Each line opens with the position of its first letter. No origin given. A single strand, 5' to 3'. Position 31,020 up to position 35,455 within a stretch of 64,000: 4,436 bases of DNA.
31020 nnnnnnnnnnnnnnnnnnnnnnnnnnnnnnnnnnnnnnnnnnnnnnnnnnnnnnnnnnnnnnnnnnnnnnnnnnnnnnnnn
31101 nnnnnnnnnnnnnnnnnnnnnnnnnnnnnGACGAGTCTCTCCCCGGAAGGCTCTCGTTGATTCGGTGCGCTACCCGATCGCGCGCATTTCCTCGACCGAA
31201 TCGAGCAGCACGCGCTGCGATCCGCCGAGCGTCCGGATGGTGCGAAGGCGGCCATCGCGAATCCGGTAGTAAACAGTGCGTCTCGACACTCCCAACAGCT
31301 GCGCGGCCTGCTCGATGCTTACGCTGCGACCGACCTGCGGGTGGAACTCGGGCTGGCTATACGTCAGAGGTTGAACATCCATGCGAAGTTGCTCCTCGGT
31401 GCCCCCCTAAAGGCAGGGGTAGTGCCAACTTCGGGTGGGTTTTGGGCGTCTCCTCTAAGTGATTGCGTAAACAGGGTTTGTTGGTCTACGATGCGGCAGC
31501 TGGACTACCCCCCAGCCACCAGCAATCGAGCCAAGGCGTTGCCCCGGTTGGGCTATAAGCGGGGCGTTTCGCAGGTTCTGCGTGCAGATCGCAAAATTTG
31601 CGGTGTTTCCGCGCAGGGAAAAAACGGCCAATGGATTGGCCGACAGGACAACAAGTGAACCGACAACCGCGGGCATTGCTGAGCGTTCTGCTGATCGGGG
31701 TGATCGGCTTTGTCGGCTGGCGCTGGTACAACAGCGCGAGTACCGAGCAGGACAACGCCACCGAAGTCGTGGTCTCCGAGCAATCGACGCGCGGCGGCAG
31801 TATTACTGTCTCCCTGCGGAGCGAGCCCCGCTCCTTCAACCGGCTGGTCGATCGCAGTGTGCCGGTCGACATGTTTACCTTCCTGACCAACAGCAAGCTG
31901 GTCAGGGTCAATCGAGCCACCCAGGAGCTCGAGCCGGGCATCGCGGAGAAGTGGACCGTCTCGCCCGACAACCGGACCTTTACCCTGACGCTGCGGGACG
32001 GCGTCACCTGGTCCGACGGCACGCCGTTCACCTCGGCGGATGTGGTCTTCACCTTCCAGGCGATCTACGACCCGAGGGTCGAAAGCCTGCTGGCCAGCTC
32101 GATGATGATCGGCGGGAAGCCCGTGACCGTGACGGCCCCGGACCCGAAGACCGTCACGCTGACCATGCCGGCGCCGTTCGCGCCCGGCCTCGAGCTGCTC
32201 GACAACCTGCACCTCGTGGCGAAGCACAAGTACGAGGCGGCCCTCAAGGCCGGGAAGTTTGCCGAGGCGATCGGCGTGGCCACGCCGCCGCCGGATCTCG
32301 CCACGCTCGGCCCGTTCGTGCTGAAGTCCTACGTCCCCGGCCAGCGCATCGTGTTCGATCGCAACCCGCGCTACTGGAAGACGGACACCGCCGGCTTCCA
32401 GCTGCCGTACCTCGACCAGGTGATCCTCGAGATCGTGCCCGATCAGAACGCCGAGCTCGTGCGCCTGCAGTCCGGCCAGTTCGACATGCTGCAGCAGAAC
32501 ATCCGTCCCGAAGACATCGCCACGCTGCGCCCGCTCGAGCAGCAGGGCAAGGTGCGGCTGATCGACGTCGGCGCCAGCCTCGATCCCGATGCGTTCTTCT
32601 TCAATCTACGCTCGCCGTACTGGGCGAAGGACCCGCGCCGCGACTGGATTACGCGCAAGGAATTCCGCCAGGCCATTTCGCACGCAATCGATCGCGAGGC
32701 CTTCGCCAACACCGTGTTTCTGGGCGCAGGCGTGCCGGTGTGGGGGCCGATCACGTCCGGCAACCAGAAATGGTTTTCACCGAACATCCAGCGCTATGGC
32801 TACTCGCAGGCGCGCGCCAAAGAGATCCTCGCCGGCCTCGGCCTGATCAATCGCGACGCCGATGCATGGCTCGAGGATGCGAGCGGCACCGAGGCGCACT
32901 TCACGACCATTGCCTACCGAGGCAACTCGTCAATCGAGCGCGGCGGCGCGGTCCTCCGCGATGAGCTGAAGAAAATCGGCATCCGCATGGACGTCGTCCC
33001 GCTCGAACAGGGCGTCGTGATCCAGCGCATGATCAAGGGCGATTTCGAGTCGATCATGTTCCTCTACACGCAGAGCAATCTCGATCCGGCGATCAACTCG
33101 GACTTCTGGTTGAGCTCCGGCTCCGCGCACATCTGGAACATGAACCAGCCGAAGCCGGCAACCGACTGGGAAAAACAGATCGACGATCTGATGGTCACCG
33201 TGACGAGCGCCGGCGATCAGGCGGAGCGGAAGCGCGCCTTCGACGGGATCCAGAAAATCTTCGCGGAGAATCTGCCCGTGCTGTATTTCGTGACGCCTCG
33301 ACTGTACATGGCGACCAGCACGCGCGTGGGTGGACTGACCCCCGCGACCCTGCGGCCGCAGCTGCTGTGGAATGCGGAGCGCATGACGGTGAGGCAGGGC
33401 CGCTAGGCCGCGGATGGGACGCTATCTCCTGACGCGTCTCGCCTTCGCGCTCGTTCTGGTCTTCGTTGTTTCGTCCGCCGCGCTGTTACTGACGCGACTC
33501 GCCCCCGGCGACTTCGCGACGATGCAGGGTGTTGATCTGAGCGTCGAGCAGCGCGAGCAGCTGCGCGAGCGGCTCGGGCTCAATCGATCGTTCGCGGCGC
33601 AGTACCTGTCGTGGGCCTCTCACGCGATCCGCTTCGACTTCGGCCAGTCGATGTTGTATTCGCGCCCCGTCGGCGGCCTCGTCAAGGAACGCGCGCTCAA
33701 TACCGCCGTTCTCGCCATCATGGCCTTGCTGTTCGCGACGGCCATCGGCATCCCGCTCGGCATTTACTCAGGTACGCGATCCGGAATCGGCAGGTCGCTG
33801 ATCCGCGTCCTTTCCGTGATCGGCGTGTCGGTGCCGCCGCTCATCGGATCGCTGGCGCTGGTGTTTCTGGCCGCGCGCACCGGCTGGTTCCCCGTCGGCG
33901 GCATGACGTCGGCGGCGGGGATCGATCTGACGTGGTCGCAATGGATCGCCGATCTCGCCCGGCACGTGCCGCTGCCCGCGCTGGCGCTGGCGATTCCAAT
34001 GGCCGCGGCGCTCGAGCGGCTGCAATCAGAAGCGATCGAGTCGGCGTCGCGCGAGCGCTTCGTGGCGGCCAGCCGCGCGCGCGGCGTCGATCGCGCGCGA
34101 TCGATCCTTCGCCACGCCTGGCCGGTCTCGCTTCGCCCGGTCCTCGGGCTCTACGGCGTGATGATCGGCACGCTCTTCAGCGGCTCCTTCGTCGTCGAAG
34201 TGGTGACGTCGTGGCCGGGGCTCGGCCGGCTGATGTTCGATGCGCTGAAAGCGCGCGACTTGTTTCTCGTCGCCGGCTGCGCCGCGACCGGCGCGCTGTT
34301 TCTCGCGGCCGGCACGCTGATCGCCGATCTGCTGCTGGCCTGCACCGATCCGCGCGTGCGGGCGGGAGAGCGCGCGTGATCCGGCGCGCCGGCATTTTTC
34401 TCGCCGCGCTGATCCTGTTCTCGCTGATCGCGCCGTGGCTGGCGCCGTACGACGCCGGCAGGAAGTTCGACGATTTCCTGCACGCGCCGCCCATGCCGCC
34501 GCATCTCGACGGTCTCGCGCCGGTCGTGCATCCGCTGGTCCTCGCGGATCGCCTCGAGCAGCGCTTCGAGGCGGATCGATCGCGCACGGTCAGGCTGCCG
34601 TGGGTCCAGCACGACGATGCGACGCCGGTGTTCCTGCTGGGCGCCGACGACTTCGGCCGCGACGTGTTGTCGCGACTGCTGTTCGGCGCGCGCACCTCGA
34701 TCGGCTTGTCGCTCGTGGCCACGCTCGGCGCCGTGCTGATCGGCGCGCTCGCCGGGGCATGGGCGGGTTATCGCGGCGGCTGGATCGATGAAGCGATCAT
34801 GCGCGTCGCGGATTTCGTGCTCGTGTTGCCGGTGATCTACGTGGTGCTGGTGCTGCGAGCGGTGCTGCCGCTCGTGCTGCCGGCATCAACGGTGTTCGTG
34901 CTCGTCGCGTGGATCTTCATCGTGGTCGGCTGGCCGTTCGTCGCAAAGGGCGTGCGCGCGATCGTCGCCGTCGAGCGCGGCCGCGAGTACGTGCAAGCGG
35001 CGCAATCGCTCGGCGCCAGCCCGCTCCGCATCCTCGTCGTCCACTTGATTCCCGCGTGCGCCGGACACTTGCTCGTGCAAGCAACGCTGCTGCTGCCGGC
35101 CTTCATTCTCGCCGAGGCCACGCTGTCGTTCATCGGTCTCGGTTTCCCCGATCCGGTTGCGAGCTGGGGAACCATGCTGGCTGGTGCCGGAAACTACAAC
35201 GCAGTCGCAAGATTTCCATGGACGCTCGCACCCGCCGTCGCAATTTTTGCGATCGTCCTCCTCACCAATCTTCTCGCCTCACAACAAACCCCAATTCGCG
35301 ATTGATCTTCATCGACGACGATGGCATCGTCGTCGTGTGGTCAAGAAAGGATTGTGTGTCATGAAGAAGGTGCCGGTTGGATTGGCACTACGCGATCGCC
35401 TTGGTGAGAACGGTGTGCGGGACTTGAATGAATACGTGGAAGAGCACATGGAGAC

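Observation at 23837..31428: Co-oriented HTH / repeat-tailed S8 protease / membrane HD-GYP / TPR-sigma54-activator module with its own -24/-12 promoter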

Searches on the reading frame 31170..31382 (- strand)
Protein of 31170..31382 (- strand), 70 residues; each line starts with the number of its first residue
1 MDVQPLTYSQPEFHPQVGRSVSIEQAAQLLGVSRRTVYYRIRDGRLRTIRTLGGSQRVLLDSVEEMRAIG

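Call 8: search_protein_families(library=pfam, proteins=[window:31170-31382:-], max_evalue=0.01)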
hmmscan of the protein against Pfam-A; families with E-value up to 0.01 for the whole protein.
window:31170-31382:- (70 aa): 13 families
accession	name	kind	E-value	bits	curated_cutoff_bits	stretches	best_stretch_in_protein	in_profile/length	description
PF12728.13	HTH_17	-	3.5e-10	40.4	27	1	22-66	3-46/51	Helix-turn-helix domain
PF02954.25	HTH_8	-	2.6e-06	27.5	22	1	23-42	21-40/42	Bacterial regulatory protein, Fis family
PF13384.12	HTH_23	-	2.4e-05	24.5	24.6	1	21-42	18-38/50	Homeodomain-like domain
PF13338.12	AbiEi_4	-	3.3e-05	24.3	25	1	18-50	11-42/49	Transcriptional regulator, AbiEi antitoxin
PF00376.29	MerR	-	3.4e-05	24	28.2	1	22-54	1-34/38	MerR family regulatory protein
PF13556.12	HTH_30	-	0.0001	22.4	27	1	22-42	14-34/59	PucR C-terminal helix-turn-helix domain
PF08281.18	Sigma70_r4_2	-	0.00013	22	25.7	1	22-46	28-52/54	Sigma-70, region 4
PF13518.12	HTH_28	-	0.00053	20.5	25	1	22-42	14-34/52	Helix-turn-helix domain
PF20432.4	Xre-like-HTH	-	0.0011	19.6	25.8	1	21-46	24-50/63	Antitoxin Xre-like helix-turn-helix domain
PF13551.12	HTH_29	-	0.0011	19.5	28.1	1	21-38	12-30/64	Winged helix-turn helix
PF13309.12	HTH_22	-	0.0031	18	29.6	1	22-41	43-62/63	HTH domain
PF05225.22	HTH_psq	-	0.0041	17.3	20.4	1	17-42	14-38/45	helix-turn-helix, Psq domain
PF08279.18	HTH_11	-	0.0056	17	25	0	21-42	16-37/55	HTH domain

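Call 9: search_protein_families(library=ncbifam, proteins=[window:31170-31382:-], max_evalue=0.01)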
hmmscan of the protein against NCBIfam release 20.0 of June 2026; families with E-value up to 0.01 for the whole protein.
window:31170-31382:- (70 aa): 4 families
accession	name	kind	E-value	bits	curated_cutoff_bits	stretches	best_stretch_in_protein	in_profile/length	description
TIGR01764.1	excise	domain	4.2e-10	39.8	28.8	1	22-65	3-45/49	excisionase family DNA-binding protein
NF033787.1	HTH_BldC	subfamily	2e-06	27.5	77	1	24-65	6-47/49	BldC family transcriptional regulator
NF033518.0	transpos_IS607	equivalog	0.00034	20.2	110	1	25-66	2-43/187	IS607 family transposase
NF038291.1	rep_pAB02_ORF2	subfamily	0.00077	19.9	85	1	20-47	2-29/172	plasmid replication DNA-binding protein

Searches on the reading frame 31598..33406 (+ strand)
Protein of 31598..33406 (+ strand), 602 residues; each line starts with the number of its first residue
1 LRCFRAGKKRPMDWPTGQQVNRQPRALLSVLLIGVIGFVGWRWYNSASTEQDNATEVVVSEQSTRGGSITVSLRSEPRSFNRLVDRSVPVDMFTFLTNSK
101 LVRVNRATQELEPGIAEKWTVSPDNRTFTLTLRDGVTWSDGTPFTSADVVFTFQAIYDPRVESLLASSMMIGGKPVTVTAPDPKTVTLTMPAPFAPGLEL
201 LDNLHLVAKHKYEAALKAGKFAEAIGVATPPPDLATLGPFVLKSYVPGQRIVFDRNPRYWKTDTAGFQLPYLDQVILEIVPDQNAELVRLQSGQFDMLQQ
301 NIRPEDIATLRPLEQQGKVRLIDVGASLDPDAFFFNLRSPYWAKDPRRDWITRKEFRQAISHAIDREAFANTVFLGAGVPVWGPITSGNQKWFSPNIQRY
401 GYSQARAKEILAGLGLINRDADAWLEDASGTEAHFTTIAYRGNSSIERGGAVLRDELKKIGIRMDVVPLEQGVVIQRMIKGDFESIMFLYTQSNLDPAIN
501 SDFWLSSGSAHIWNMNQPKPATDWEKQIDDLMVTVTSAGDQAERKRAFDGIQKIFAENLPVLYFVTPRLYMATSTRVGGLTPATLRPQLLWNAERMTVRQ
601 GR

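Call 17: search_protein_families(library=pfam, proteins=[window:31598-33406:+], max_evalue=0.001)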
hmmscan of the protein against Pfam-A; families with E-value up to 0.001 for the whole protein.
window:31598-33406:+ (602 aa): 1 family
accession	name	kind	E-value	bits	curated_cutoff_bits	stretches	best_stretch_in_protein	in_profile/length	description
PF00496.27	SBP_bac_5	-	1.4e-78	265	32.4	1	110-508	1-364/368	Bacterial extracellular solute-binding proteins, family 5 Middle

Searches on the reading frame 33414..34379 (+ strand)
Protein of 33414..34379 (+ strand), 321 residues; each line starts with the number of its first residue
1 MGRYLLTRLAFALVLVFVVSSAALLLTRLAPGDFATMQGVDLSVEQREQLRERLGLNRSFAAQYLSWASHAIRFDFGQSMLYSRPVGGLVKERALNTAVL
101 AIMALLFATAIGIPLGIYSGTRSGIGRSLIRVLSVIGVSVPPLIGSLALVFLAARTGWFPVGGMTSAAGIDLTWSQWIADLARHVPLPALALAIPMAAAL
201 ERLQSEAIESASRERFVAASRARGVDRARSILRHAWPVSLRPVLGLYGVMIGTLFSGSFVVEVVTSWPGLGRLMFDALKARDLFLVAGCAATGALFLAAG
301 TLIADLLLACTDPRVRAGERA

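Call 17: search_protein_families(library=pfam, proteins=[window:33414-34379:+], max_evalue=0.001)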
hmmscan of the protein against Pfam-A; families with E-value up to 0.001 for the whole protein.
window:33414-34379:+ (321 aa): 2 families
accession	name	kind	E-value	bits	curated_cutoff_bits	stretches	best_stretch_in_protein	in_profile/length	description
PF00528.27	BPD_transp_1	-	4.1e-27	95.5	26.4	1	112-316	1-183/184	Binding-protein-dependent transport system inner membrane component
PF19300.4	BPD_transp_1_N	-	6.9e-07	29.9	23.8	1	1-70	1-71/114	Binding-prot-dependent transport system membrane comp, N-term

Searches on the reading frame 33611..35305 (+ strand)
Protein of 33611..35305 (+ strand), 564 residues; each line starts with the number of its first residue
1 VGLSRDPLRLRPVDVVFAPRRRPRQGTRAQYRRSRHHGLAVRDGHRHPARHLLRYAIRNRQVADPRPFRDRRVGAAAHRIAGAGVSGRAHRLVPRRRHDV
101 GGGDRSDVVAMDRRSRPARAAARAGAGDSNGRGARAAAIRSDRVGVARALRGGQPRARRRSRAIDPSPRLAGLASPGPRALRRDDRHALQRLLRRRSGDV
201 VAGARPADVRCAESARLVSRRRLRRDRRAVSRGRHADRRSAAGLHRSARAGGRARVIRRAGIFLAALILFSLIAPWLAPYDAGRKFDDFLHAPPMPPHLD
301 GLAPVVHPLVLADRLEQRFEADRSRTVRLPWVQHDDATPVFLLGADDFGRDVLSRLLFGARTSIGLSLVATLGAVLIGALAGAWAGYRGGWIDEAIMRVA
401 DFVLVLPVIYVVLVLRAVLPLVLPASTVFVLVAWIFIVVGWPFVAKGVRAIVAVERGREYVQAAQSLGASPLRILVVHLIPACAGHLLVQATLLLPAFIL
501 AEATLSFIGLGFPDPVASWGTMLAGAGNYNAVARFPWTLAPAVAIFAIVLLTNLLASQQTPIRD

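Call 17: search_protein_families(library=pfam, proteins=[window:33611-35305:+], max_evalue=0.001)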
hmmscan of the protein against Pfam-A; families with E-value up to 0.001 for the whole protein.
window:33611-35305:+ (564 aa): 2 families
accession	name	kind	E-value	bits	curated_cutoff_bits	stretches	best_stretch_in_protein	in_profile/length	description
PF00528.27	BPD_transp_1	-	2.9e-18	66.7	26.4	1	378-555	1-174/184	Binding-protein-dependent transport system inner membrane component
PF12911.12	OppC_N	-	7.1e-05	23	23.9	1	261-294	20-53/53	N-terminal TM domain of oligopeptide transport permease C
